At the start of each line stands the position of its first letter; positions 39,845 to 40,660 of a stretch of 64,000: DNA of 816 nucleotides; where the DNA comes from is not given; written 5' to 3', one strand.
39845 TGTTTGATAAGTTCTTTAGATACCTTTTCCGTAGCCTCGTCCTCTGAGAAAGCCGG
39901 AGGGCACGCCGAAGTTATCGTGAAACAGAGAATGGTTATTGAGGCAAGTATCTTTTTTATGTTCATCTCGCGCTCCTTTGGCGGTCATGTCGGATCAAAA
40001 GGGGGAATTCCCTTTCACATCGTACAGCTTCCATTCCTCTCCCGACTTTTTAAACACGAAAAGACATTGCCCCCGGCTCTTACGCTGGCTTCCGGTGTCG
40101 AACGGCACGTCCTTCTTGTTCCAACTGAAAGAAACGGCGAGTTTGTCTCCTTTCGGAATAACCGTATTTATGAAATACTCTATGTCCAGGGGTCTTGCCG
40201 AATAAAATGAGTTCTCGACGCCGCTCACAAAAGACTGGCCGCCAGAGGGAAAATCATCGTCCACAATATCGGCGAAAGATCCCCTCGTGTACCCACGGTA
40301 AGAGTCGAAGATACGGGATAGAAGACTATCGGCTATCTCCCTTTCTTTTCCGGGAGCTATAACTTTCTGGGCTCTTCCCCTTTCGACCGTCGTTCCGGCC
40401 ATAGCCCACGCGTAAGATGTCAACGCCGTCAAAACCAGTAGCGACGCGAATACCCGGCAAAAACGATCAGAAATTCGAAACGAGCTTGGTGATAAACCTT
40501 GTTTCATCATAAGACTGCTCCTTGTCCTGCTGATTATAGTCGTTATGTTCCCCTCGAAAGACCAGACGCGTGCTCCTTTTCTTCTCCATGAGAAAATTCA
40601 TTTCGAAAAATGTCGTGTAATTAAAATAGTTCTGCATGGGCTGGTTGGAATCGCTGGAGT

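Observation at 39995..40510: Stand-alone secreted NTF2-like protein homologous to the giants' conserved domain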

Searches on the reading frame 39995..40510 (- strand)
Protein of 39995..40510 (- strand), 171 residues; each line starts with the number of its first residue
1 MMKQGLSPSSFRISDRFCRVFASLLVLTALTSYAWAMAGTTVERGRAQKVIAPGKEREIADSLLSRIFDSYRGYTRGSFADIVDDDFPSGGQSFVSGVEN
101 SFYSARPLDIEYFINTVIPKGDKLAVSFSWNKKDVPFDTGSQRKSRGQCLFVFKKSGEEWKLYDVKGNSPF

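Call 3: search_protein_families(library=pfam, proteins=[window:39995-40510:-], max_evalue=1)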
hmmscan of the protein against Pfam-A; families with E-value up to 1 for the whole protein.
window:39995-40510:- (171 aa): 1 family
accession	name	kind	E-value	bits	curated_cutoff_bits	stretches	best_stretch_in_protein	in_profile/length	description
PF14534.12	DUF4440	-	0.0048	17.8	25.2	1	105-162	52-107/107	Domain of unknown function (DUF4440)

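Call 9: find_homologous_proteins(query=window:39995-40510:-, max_evalue=0.001)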
Query window:39995-40510:- (171 aa): 1 proteins with E <= 0.001 among 56 candidates.
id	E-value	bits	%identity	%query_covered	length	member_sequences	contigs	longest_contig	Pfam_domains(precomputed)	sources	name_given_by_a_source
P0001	3.0e-84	299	100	79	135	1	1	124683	-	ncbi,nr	ncbi:MAG: hypothetical protein HQL30_04475 [Candidatus Omnitrophica bacterium]|nr:hypothetical prote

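Call 26: search_protein_families(library=ncbifam, proteins=[window:39995-40510:-], max_evalue=1)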
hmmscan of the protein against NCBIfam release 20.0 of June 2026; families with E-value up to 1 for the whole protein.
window:39995-40510:- (171 aa): 0 families

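Call 33: search_protein_families(library=pfam, alignment_id=A5, max_evalue=0.01)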
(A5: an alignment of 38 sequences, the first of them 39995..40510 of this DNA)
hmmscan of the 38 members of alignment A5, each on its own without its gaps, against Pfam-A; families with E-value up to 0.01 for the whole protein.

A. member 1, window:39995-40510:- (171 aa): 1 family
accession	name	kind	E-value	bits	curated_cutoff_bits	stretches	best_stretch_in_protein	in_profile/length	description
PF14534.12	DUF4440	-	0.0048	17.8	25.2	0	105-162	52-107/107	Domain of unknown function (DUF4440)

B. families by the number of members that match (of 38 scanned): 5 families
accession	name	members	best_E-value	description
PF14534.12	DUF4440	5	7.2e-06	Domain of unknown function (DUF4440)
PF12680.13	SnoaL_2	2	5.7e-05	SnoaL-like domain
PF12869.13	tRNA_anti-like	1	0.0014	tRNA_anti-like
PF13474.12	SnoaL_3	1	0.002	SnoaL-like domain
PF07366.18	SnoaL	1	0.0041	SnoaL-like polyketide cyclase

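Call 36: find_related_loci(query=A6, collection=genome_contigs, flank=10000)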
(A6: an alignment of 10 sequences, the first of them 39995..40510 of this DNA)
Query A6 (171 aa) in genome_contigs; peptide patterns used: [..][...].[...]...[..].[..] (x = any residue, [..] = any of these).
49 stretches matched a pattern; 3 encode a relative of the query (tblastn E <= 1e-3); 3 distinct loci.
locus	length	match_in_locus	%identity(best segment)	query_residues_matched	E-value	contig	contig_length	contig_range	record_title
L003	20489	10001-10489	42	1-171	5e-38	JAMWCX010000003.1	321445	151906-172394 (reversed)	MAG: Candidatus Omnitrophota bacterium isolate QZM4_2.bins.201.Tibet NODE_40_length_321445_cov_5.037844, whole genome sh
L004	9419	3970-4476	42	1-171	7e-38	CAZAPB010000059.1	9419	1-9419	MAG TPA_asm: uncultured Planctomycetia bacterium isolate SRP272421_co3_449 genome assembly, contig: NODE_23394_length_94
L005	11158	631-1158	40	5-171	8e-33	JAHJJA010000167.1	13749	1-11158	MAG: Candidatus Omnitrophota bacterium isolate Modern_marine_rock_biofilm.mb.15 Modern_marine_rock.mb.15_k141_880421, wh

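Call 41: find_related_loci(query=A6, collection=metagenome_contigs, flank=10000)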
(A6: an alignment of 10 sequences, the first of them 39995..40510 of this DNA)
Query A6 (171 aa) in metagenome_contigs; peptide patterns used: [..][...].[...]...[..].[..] (x = any residue, [..] = any of these).
100 stretches matched a pattern; 1 encode a relative of the query (tblastn E <= 1e-3); 1 distinct loci.
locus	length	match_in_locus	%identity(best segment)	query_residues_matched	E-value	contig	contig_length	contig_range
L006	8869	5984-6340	42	53-171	1e-30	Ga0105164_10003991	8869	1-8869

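Call 77: search_solved_structures(query=A5, max_evalue=10, show_alignments=2)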
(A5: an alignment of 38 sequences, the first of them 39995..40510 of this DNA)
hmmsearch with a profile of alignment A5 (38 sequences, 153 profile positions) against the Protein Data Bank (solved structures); distinct sequences matched with E-value up to 10: 2.
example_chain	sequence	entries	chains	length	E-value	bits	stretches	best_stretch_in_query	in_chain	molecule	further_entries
3iuo_A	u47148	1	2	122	0.0011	21.8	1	73-116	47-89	ATP-dependent DNA helicase RecQ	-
6fcg_A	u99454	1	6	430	1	12.2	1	2-47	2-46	Glycoside hydrolase, GH17 family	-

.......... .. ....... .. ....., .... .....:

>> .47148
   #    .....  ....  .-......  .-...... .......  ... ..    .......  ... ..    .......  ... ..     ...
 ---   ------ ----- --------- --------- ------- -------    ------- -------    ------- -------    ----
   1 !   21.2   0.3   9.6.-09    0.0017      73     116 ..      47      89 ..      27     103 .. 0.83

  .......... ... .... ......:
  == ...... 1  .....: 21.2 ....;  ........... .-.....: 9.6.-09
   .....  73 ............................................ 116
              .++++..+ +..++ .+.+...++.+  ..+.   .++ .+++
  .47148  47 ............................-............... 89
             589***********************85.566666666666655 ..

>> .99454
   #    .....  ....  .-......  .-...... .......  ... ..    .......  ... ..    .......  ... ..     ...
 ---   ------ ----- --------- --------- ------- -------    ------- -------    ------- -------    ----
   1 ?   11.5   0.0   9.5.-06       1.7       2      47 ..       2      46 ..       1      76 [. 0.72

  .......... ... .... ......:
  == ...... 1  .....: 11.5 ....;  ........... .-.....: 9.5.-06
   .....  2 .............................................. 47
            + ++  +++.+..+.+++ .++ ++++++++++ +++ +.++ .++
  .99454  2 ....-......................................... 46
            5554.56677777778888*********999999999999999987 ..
